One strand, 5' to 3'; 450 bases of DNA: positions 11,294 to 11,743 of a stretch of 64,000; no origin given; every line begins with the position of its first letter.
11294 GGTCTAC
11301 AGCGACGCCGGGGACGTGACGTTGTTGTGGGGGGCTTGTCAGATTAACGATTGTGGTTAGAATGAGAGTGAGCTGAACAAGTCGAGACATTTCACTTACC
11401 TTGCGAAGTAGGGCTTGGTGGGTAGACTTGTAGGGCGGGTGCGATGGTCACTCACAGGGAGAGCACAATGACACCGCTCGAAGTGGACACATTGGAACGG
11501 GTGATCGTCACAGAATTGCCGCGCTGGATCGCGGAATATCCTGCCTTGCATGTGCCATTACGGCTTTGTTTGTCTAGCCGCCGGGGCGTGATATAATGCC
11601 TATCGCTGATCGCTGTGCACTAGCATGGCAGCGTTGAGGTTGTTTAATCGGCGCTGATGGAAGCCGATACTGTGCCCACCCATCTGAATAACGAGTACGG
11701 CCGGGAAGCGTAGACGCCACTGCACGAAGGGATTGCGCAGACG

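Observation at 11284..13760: Paralog decay and diversification hotspot: three copies or fragments of a DUF3782-like gene with 21-bp coding tandem repeats and a conserved 75-bp 3' flank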

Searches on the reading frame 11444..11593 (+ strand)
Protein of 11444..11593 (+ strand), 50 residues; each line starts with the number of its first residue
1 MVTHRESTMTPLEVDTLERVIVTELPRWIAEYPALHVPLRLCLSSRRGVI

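Call 6: search_protein_families(library=pfam, proteins=[window:11444-11593:+], max_evalue=0.1)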
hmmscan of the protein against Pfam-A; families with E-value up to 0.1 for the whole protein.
window:11444-11593:+ (50 aa): 0 families

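Call 27: search_protein_families(library=ncbifam, proteins=[window:11468-11593:+], max_evalue=1)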
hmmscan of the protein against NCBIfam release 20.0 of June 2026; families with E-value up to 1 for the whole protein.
window:11468-11593:+ (42 aa): 0 families

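Call 32: find_homologous_proteins(query=window:11444-11593:+, max_evalue=10)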
Query seq(50 aa) (50 aa): 1 proteins with E <= 10 among 1 candidates.
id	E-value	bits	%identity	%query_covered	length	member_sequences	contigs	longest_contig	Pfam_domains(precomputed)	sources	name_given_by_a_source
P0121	2.0e-19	85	100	84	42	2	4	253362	-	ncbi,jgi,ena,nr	ncbi:MAG TPA: hypothetical protein PLJ78_00245 [Anaerolineae bacterium]|nr:hypothetical protein [Ana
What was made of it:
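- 11468..11596 (+): 42-aa ORF fragment preceded by a GGGAG ribosome-binding site. It is the N-terminal stub of a nuclease gene carrying the ELPxW helix, either Uma2-like or DUF3782-like. The database holds no homolog other than itself (call 32).
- Tried and rejected: Homolog search with the 50-aa stub ORF found only itself (call 32).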
